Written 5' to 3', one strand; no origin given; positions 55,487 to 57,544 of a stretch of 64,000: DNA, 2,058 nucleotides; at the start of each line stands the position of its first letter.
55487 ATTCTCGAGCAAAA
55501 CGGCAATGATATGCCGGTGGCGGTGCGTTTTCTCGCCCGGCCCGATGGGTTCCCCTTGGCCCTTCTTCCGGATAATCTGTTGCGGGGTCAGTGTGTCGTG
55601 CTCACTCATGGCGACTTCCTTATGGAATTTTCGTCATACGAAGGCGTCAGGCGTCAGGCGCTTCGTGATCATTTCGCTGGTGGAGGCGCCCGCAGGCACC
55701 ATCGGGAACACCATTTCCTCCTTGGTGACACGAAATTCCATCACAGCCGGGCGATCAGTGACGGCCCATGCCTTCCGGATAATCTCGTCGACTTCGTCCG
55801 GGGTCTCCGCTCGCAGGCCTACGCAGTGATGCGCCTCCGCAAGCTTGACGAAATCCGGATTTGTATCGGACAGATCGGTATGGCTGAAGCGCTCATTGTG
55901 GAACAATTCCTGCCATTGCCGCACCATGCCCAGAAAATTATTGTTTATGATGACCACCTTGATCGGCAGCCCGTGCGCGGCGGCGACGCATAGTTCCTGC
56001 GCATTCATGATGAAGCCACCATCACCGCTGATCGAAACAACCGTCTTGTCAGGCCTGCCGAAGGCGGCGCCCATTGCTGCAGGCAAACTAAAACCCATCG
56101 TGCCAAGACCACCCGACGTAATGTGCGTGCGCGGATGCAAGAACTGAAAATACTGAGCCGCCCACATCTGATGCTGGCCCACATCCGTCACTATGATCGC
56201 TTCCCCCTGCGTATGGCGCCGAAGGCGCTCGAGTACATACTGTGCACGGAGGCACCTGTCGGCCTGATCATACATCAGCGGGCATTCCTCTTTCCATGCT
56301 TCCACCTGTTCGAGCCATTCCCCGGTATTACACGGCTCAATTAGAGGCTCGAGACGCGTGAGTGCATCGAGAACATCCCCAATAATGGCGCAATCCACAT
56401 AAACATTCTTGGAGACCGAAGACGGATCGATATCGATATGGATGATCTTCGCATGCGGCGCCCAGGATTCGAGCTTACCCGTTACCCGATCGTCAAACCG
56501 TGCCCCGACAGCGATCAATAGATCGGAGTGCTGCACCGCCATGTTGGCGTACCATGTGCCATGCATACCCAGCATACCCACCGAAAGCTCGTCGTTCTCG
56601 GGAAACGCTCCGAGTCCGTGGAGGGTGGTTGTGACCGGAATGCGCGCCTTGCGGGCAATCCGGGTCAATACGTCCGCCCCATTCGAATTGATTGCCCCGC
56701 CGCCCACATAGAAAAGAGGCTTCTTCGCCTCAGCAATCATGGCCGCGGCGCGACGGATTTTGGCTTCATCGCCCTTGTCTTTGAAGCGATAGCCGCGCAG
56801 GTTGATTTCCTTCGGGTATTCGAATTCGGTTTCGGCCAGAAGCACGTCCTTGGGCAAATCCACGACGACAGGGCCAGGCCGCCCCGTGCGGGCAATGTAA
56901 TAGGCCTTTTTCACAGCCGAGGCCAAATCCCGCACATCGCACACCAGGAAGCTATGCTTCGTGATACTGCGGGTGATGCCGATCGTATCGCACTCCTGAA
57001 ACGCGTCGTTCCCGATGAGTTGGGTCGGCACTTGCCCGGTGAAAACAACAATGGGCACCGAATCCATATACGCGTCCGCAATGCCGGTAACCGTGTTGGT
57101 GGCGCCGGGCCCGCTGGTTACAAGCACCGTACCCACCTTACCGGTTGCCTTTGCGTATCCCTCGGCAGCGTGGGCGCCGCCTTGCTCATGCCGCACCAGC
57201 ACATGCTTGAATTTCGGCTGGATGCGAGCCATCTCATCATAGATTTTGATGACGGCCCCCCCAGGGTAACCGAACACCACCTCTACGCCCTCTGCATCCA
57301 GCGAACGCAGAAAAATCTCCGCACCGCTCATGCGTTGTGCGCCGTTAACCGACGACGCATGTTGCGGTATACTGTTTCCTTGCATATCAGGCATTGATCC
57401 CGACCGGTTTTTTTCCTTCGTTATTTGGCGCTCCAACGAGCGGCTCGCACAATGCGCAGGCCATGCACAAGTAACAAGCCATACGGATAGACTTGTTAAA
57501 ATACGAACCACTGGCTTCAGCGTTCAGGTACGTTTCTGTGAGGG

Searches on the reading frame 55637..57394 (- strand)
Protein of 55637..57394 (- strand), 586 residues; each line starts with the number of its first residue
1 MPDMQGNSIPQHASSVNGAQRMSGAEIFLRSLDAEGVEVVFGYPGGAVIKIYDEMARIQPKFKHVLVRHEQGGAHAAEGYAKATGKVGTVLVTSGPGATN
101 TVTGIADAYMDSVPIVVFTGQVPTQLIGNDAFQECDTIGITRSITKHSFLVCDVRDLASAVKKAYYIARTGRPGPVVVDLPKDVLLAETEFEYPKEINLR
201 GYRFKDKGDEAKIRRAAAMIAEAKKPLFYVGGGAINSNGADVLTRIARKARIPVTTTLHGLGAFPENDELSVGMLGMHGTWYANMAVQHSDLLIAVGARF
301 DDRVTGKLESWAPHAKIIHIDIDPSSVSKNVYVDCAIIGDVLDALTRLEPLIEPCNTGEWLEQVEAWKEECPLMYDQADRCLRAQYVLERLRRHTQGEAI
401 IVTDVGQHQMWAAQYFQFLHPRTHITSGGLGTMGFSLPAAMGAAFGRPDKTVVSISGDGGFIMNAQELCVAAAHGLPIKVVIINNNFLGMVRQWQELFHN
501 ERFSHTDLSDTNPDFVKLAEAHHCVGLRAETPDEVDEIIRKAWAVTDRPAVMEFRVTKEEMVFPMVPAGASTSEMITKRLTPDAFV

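Call 8: find_related_loci(query=window:55637-57394:-, collection=genome_contigs, flank=3000)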
Query window:55637-57394:- (586 aa) in genome_contigs; peptide patterns used: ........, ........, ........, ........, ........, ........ (x = any residue, [..] = any of these).
600 stretches matched a pattern (row limit reached: there are more); 600 encode a relative of the query (tblastn E <= 1e-3); the best 80 are kept; 80 distinct loci.
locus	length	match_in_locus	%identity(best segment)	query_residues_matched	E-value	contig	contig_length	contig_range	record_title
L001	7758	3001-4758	89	1-586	0e+0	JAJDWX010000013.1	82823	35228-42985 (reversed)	MAG: Rhodothermales bacterium isolate jk18x25bins.61 k141_737880, whole genome shotgun sequence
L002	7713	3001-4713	75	19-586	0e+0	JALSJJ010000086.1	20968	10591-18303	MAG: Rhodothermus sp. isolate 354-166_metabat2_scaf2bin.092 354-166_scaffold_2425_c1, whole genome shotgun sequence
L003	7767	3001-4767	72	2-586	0e+0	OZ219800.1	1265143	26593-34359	MAG: Rhodothermales bacterium isolate da3e7c24-c5f3-4507-9669-19e8aa5a93cb genome assembly, chromosome: 2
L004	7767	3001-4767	72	2-586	0e+0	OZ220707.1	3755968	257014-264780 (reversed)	MAG: Rhodothermales bacterium isolate 73463979-71cf-475a-bf3e-fc0c682d52d1 genome assembly, chromosome: 1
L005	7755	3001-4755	71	6-586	0e+0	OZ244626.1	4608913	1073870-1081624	MAG: Rhodothermales bacterium isolate 21a8fb21-8f5d-45c2-8fc6-499dcaec216c genome assembly, chromosome: 1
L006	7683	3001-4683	61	22-582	0e+0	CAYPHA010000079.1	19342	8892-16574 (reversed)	MAG TPA_asm: uncultured Calditrichota bacterium isolate SRP332253_co2_262 genome assembly, contig: NODE_2627_length_1934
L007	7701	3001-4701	60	20-586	0e+0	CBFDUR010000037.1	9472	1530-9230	MAG TPA_asm: uncultured Ignavibacteriales bacterium isolate SRR4028170_binner13_Refined_34 genome assembly, contig: ERZ5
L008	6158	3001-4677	60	22-576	0e+0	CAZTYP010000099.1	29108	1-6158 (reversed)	MAG TPA_asm: uncultured Melioribacteraceae bacterium isolate binchicken_co219_339 genome assembly, contig: k141_970927,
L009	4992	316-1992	59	17-576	0e+0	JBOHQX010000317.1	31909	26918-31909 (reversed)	MAG: bacterium isolate M3-S_metawrap_bin.56 k127_3844129, whole genome shotgun sequence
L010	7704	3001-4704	61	5-576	0e+0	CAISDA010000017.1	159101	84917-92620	MAG: uncultured Ignavibacteriae bacterium isolate MJ-time_bin-6381 genome assembly, contig: bin-6381:17/89, whole genome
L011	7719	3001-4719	58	3-576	0e+0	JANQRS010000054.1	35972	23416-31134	MAG: Calditrichia bacterium isolate IP29b_bin.73 k99_2600261, whole genome shotgun sequence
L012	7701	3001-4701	59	20-586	0e+0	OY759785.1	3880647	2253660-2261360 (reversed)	MAG: Ignavibacteriaceae bacterium isolate e3da2468-0b18-4b5b-bfd4-73ebec91e4fc genome assembly, chromosome: 1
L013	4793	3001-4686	58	21-576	0e+0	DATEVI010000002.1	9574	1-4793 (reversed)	MAG TPA_asm: Geobacteraceae bacterium isolate SMAG_U8363 k141_2409964, whole genome shotgun sequence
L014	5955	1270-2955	56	21-576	0e+0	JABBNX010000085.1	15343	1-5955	MAG: Proteobacteria bacterium isolate G2_21 NODE_2091_length_15343_cov_6.78441, whole genome shotgun sequence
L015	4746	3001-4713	55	17-586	0e+0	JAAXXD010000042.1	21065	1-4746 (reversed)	MAG: Chlorobaculum sp. isolate W9_Combined_metabat2_063 W9_Combined_metabat2_063_NODE_1337, whole genome shotgun sequenc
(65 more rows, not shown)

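Call 14: find_related_loci(query=window:55637-57394:-, collection=metagenome_contigs, flank=1500)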
Query window:55637-57394:- (586 aa) in metagenome_contigs; peptide patterns used: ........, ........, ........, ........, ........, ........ (x = any residue, [..] = any of these).
599 stretches matched a pattern (row limit reached: there are more); 598 encode a relative of the query (tblastn E <= 1e-3); the best 80 are kept; 80 distinct loci.
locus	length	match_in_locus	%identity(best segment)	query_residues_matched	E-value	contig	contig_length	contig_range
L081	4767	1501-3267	72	2-586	0e+0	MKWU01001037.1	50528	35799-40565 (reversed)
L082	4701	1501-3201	60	20-586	0e+0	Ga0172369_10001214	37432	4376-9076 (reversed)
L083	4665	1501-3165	59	21-576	0e+0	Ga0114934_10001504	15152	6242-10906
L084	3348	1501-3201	60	20-586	0e+0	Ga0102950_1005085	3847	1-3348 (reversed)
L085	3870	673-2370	62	21-586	0e+0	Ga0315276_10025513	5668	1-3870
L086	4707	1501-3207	57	19-586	0e+0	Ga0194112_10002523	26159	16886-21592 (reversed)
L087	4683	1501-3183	62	22-579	0e+0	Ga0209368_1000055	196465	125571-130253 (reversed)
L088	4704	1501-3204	55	20-586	0e+0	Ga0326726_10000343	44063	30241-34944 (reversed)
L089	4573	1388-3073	56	21-576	0e+0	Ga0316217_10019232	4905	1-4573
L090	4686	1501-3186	55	21-576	0e+0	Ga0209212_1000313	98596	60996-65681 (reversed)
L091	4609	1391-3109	54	9-576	0e+0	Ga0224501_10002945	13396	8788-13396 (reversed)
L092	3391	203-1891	54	19-576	0e+0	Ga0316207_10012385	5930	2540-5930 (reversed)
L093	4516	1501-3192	55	17-575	0e+0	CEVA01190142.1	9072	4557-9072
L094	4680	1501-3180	54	22-576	0e+0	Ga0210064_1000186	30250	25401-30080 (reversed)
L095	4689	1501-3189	55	11-576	0e+0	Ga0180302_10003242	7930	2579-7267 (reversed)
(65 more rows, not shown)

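Call 15: find_homologous_proteins(query=window:55637-57394:-, max_evalue=1e-100)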
Query window:55637-57394:- (586 aa): 8000 proteins with E <= 1e-100 among 8000 candidates; the best 120 are listed.
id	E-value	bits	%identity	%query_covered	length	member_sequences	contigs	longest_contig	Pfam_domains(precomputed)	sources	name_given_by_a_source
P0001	0.0e+0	1339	100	99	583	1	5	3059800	PF02775.27,PF02776.24,PF00205.29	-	-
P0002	0.0e+0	1339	99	100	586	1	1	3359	PF02775.27,PF02776.24,PF00205.29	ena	-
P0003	0.0e+0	1336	100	99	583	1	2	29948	PF02775.27,PF02776.24,PF00205.29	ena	-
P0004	0.0e+0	1336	100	99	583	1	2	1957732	PF02775.27,PF02776.24,PF00205.29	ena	-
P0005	0.0e+0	1335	100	99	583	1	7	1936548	PF02775.27,PF02776.24,PF00205.29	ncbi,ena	-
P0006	0.0e+0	1333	100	99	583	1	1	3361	PF02775.27,PF02776.24,PF00205.29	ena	-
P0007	0.0e+0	1333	99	99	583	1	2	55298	PF02775.27,PF02776.24,PF00205.29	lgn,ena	-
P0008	0.0e+0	1333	100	99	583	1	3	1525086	PF02775.27,PF02776.24,PF00205.29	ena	-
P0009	0.0e+0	1333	99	99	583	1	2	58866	PF02775.27,PF02776.24,PF00205.29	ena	-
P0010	0.0e+0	1332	99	99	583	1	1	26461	PF02775.27,PF02776.24,PF00205.29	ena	-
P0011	0.0e+0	1331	99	99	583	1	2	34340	PF02775.27,PF02776.24,PF00205.29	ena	-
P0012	0.0e+0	1328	99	99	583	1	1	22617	PF02775.27,PF02776.24,PF00205.29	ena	-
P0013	0.0e+0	1327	99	99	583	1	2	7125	PF02775.27,PF02776.24,PF00205.29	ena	-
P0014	0.0e+0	1326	99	99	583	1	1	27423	PF02775.27,PF02776.24,PF00205.29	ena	-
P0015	0.0e+0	1325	99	99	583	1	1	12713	PF02775.27,PF02776.24,PF00205.29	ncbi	-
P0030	0.0e+0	1235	94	96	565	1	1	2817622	PF02775.27,PF02776.24,PF00205.29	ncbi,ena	-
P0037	0.0e+0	1220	91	100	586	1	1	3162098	PF02775.27,PF02776.24,PF00205.29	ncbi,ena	-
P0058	0.0e+0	1127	82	100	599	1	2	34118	PF02775.27,PF02776.24,PF00205.29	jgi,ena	jgi:acetolactate synthase-1/2/3 large subunit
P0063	0.0e+0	1069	81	97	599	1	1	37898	PF02775.27,PF02776.24,PF00205.29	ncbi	-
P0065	0.0e+0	1056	78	100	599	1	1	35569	PF02775.27,PF02776.24,PF00205.29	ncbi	-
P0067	0.0e+0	1048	76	100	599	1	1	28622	PF02775.27,PF02776.24,PF00205.29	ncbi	-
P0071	0.0e+0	1023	78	96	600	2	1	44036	PF02775.27,PF02776.24,PF00205.29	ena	-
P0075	0.0e+0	1018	75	98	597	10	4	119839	PF02775.27,PF02776.24,PF00205.29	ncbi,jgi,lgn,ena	-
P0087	2.0e-298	1008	76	96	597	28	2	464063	PF02775.27,PF02776.24,PF00205.29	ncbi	-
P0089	2.3e-297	1005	73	99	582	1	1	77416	PF02775.27,PF02776.24,PF00205.29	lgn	-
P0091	4.5e-297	1004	73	100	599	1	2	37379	PF02775.27,PF02776.24,PF00205.29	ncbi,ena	-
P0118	1.1e-292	989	75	96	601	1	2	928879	PF02775.27,PF02776.24,PF00205.29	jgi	jgi:acetolactate synthase I/II/III large subunit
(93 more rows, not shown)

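Call 16: find_encoding_contigs(protein=P0058, flank=1500, max_places=2)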
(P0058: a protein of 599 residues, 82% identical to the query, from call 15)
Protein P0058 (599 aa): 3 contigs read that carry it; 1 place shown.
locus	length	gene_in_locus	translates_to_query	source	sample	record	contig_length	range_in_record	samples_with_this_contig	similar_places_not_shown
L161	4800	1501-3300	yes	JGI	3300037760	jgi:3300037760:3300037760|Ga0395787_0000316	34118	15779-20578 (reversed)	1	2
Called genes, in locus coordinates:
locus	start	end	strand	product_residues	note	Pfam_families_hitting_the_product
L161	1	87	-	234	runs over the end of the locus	PF09694:Gcw_chp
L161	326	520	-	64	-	PF00909:Ammonium_transp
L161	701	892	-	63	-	-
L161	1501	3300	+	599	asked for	PF02776:TPP_enzyme_N, PF00205:TPP_enzyme_M, PF02775:TPP_enzyme_C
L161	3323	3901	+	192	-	PF01842:ACT, PF22629:ACT_AHAS_ss, PF13710:ACT_5, PF10369:ALS_ss_C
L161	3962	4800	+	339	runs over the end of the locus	PF02826:2-Hacid_dh_C, PF03446:NAD_binding_2, PF03807:F420_oxidored, PF07991:KARI_N, PF01450:KARI_C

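Call 17: find_encoding_contigs(protein=P0063, flank=1500, max_places=2)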
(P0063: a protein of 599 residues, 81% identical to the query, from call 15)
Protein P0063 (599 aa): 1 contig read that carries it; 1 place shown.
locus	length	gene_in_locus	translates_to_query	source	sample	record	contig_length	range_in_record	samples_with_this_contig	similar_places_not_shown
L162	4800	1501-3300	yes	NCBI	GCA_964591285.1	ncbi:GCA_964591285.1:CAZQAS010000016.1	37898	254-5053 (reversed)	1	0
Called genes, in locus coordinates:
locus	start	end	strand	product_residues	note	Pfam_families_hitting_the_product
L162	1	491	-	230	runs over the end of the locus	PF09694:Gcw_chp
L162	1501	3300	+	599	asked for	PF02776:TPP_enzyme_N, PF00205:TPP_enzyme_M, PF02775:TPP_enzyme_C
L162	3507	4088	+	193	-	PF01842:ACT, PF22629:ACT_AHAS_ss, PF13710:ACT_5, PF10369:ALS_ss_C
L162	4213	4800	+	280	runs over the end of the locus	?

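Call 18: find_encoding_contigs(protein=P0065, flank=1500, max_places=2)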
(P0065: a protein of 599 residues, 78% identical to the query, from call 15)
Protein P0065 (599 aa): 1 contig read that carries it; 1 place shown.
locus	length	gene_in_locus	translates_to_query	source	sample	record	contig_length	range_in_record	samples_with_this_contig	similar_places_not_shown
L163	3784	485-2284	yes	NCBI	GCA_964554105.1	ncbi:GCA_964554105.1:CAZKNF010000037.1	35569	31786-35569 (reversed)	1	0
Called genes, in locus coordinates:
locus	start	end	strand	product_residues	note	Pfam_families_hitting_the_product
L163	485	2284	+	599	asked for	PF02776:TPP_enzyme_N, PF00205:TPP_enzyme_M, PF02775:TPP_enzyme_C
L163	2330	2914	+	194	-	PF01842:ACT, PF22629:ACT_AHAS_ss, PF13710:ACT_5, PF10369:ALS_ss_C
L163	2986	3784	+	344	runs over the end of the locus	PF02826:2-Hacid_dh_C (weak), PF03446:NAD_binding_2, PF03807:F420_oxidored, PF07991:KARI_N, PF01450:KARI_C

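Call 19: find_encoding_contigs(protein=P0067, flank=1500, max_places=2)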
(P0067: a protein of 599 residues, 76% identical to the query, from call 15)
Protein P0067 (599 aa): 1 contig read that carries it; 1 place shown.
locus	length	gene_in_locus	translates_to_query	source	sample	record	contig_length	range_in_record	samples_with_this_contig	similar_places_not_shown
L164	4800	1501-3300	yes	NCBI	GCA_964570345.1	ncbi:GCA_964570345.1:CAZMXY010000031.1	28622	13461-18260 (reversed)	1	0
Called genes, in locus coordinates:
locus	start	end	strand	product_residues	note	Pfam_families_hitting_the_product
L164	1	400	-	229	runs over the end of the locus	PF09694:Gcw_chp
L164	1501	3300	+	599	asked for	PF02776:TPP_enzyme_N, PF00205:TPP_enzyme_M, PF02775:TPP_enzyme_C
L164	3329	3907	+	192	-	PF01842:ACT, PF22629:ACT_AHAS_ss, PF13710:ACT_5, PF10369:ALS_ss_C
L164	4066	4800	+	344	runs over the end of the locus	PF02826:2-Hacid_dh_C (weak), PF03446:NAD_binding_2, PF03807:F420_oxidored, PF07991:KARI_N, PF01450:KARI_C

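Call 21: find_encoding_contigs(protein=P0075, flank=1500, max_places=2)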
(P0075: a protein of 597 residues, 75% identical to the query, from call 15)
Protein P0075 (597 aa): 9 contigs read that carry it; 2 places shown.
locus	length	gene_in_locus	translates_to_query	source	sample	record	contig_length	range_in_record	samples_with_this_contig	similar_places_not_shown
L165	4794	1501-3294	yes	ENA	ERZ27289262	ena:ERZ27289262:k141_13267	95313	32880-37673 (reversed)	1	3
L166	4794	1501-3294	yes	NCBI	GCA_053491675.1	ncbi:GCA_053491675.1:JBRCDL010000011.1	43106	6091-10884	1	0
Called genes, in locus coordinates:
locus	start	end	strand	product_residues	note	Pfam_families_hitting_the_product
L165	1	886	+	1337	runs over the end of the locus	PF00672:HAMP, PF00512:HisKA, PF02518:HATPase_c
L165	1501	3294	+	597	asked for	PF02776:TPP_enzyme_N, PF00205:TPP_enzyme_M, PF02775:TPP_enzyme_C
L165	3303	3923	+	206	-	PF01842:ACT, PF22629:ACT_AHAS_ss, PF13710:ACT_5, PF10369:ALS_ss_C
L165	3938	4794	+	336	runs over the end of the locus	PF02826:2-Hacid_dh_C (weak), PF07991:KARI_N, PF03446:NAD_binding_2 (weak), PF03807:F420_oxidored, PF01450:KARI_C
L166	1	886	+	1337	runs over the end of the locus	PF00672:HAMP, PF00512:HisKA, PF02518:HATPase_c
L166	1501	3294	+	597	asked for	PF02776:TPP_enzyme_N, PF00205:TPP_enzyme_M, PF02775:TPP_enzyme_C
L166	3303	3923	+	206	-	PF01842:ACT, PF22629:ACT_AHAS_ss, PF13710:ACT_5, PF10369:ALS_ss_C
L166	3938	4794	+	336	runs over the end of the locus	PF02826:2-Hacid_dh_C (weak), PF07991:KARI_N, PF03446:NAD_binding_2 (weak), PF03807:F420_oxidored, PF01450:KARI_C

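Call 22: find_encoding_contigs(protein=P0087, flank=1500, max_places=2)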
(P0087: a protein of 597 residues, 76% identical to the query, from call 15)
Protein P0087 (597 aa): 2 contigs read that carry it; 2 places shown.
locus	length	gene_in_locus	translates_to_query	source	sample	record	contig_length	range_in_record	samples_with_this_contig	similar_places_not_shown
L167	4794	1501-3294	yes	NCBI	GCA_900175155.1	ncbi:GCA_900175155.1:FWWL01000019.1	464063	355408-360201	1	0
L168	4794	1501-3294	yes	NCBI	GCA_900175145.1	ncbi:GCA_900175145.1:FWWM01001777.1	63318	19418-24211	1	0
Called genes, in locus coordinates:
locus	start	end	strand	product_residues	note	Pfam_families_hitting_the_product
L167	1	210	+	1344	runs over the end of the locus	PF00672:HAMP, PF00512:HisKA, PF02518:HATPase_c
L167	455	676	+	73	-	-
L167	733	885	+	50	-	-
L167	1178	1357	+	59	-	-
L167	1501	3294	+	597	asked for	PF02776:TPP_enzyme_N, PF00205:TPP_enzyme_M, PF02775:TPP_enzyme_C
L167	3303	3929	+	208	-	PF01842:ACT, PF22629:ACT_AHAS_ss, PF13710:ACT_5, PF10369:ALS_ss_C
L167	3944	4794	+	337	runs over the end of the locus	PF02826:2-Hacid_dh_C (weak), PF07991:KARI_N, PF03446:NAD_binding_2 (weak), PF03807:F420_oxidored (weak), PF01450:KARI_C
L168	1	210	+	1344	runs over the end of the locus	PF00672:HAMP, PF00512:HisKA, PF02518:HATPase_c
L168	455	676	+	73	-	-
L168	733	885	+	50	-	-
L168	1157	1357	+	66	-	-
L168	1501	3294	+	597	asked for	PF02776:TPP_enzyme_N, PF00205:TPP_enzyme_M, PF02775:TPP_enzyme_C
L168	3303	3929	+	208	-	PF01842:ACT, PF22629:ACT_AHAS_ss, PF13710:ACT_5, PF10369:ALS_ss_C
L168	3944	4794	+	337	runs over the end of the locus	PF02826:2-Hacid_dh_C (weak), PF07991:KARI_N, PF03446:NAD_binding_2 (weak), PF03807:F420_oxidored (weak), PF01450:KARI_C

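Call 23: find_encoding_contigs(protein=P0091, flank=1500, max_places=2)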
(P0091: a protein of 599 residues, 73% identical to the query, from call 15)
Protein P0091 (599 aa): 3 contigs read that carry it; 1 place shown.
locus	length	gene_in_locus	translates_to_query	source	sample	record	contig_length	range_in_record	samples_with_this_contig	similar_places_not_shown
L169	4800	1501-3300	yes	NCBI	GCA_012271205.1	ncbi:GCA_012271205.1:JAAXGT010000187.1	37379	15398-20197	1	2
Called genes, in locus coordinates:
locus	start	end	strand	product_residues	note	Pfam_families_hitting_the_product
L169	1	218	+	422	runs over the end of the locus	PF02844:GARS_N, PF01071:GARS_A, PF02843:GARS_C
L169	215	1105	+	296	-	-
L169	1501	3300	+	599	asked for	PF02776:TPP_enzyme_N, PF00205:TPP_enzyme_M, PF02775:TPP_enzyme_C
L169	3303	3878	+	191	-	PF01842:ACT, PF22629:ACT_AHAS_ss, PF13710:ACT_5 (weak), PF10369:ALS_ss_C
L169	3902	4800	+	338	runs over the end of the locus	PF02826:2-Hacid_dh_C (weak), PF07991:KARI_N, PF03446:NAD_binding_2 (faint), PF03807:F420_oxidored (weak), PF01450:KARI_C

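Call 24: find_encoding_contigs(protein=P0118, flank=1500, max_places=2)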
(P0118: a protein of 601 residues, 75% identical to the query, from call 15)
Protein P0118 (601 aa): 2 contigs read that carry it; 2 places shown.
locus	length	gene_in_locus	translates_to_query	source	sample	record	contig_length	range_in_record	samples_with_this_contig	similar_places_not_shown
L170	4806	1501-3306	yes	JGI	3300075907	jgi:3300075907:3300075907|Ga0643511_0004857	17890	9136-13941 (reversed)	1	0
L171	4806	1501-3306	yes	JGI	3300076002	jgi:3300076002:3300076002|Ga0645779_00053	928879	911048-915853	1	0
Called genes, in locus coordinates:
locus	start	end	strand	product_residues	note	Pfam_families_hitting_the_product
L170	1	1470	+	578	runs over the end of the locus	PF00920:ILVD_EDD_N, PF24877:ILV_EDD_C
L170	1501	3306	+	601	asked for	PF02776:TPP_enzyme_N, PF00205:TPP_enzyme_M, PF02775:TPP_enzyme_C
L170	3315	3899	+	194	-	PF01842:ACT, PF22629:ACT_AHAS_ss, PF13710:ACT_5, PF10369:ALS_ss_C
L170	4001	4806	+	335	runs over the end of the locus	PF02826:2-Hacid_dh_C (weak), PF07991:KARI_N, PF03446:NAD_binding_2 (weak), PF03807:F420_oxidored (weak), PF01450:KARI_C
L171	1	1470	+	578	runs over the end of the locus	PF00920:ILVD_EDD_N, PF24877:ILV_EDD_C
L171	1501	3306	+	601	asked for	PF02776:TPP_enzyme_N, PF00205:TPP_enzyme_M, PF02775:TPP_enzyme_C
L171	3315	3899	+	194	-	PF01842:ACT, PF22629:ACT_AHAS_ss, PF13710:ACT_5, PF10369:ALS_ss_C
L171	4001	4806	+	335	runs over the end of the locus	PF02826:2-Hacid_dh_C (weak), PF07991:KARI_N, PF03446:NAD_binding_2 (weak), PF03807:F420_oxidored (weak), PF01450:KARI_C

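Call 28: find_encoding_contigs(protein=P0037, flank=1500, max_places=1)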
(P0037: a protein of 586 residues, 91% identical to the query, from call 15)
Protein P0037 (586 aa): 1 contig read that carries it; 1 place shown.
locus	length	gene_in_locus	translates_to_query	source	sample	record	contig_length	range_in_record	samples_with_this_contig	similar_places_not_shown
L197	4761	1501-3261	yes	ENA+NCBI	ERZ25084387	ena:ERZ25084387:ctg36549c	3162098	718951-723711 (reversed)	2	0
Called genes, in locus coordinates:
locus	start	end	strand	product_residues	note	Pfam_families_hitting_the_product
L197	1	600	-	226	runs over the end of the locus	-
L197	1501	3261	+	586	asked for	PF02776:TPP_enzyme_N, PF00205:TPP_enzyme_M, PF02775:TPP_enzyme_C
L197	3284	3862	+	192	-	PF01842:ACT, PF22629:ACT_AHAS_ss, PF13710:ACT_5, PF10369:ALS_ss_C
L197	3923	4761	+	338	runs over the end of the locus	PF02826:2-Hacid_dh_C (weak), PF03446:NAD_binding_2 (weak), PF03807:F420_oxidored (weak), PF07991:KARI_N, PF01450:KARI_C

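Call 29: find_encoding_contigs(protein=P0030, flank=1500, max_places=1)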
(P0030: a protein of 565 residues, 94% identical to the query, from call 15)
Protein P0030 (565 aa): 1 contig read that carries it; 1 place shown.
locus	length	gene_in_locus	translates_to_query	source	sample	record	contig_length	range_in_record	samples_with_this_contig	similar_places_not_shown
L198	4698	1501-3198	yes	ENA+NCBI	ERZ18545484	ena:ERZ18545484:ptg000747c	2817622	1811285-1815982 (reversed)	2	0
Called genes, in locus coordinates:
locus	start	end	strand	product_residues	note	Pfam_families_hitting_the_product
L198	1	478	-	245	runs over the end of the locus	PF09694:Gcw_chp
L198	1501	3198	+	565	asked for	PF02776:TPP_enzyme_N, PF00205:TPP_enzyme_M, PF02775:TPP_enzyme_C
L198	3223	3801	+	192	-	PF01842:ACT, PF22629:ACT_AHAS_ss, PF13710:ACT_5, PF10369:ALS_ss_C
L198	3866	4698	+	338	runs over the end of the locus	PF02826:2-Hacid_dh_C (faint), PF03446:NAD_binding_2 (faint), PF03807:F420_oxidored (faint), PF07991:KARI_N, PF01450:KARI_C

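Call 30: find_encoding_contigs(protein=P0089, flank=1500, max_places=1)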
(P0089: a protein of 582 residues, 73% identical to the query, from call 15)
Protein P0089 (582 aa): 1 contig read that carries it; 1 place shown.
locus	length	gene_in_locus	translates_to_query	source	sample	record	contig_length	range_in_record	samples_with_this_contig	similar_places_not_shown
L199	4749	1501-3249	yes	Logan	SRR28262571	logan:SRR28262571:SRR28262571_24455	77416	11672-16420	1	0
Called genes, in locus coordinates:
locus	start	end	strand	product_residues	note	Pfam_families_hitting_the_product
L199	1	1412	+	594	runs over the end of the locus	PF00920:ILVD_EDD_N, PF24877:ILV_EDD_C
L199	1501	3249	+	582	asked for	PF02776:TPP_enzyme_N, PF00205:TPP_enzyme_M, PF02775:TPP_enzyme_C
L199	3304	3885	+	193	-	PF01842:ACT, PF22629:ACT_AHAS_ss, PF13710:ACT_5, PF10369:ALS_ss_C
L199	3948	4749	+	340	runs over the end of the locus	PF02826:2-Hacid_dh_C (weak), PF07991:KARI_N, PF03446:NAD_binding_2 (weak), PF03807:F420_oxidored (weak), PF01450:KARI_C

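Call 31: find_encoding_contigs(protein=P0071, flank=1500, max_places=1)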
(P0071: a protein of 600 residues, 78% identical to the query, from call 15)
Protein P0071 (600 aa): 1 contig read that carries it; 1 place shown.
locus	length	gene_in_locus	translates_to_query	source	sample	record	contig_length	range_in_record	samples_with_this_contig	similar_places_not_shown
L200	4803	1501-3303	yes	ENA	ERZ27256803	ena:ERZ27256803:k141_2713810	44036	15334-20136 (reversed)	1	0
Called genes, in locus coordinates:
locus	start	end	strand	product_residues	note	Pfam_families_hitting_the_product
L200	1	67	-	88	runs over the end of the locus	PF00248:Aldo_ket_red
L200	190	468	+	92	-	-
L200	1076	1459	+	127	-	-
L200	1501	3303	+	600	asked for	PF02776:TPP_enzyme_N, PF00205:TPP_enzyme_M, PF02775:TPP_enzyme_C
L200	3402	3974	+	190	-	PF01842:ACT, PF22629:ACT_AHAS_ss, PF13710:ACT_5, PF10369:ALS_ss_C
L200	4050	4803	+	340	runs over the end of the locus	PF02826:2-Hacid_dh_C (weak), PF07991:KARI_N, PF03807:F420_oxidored (weak), PF01450:KARI_C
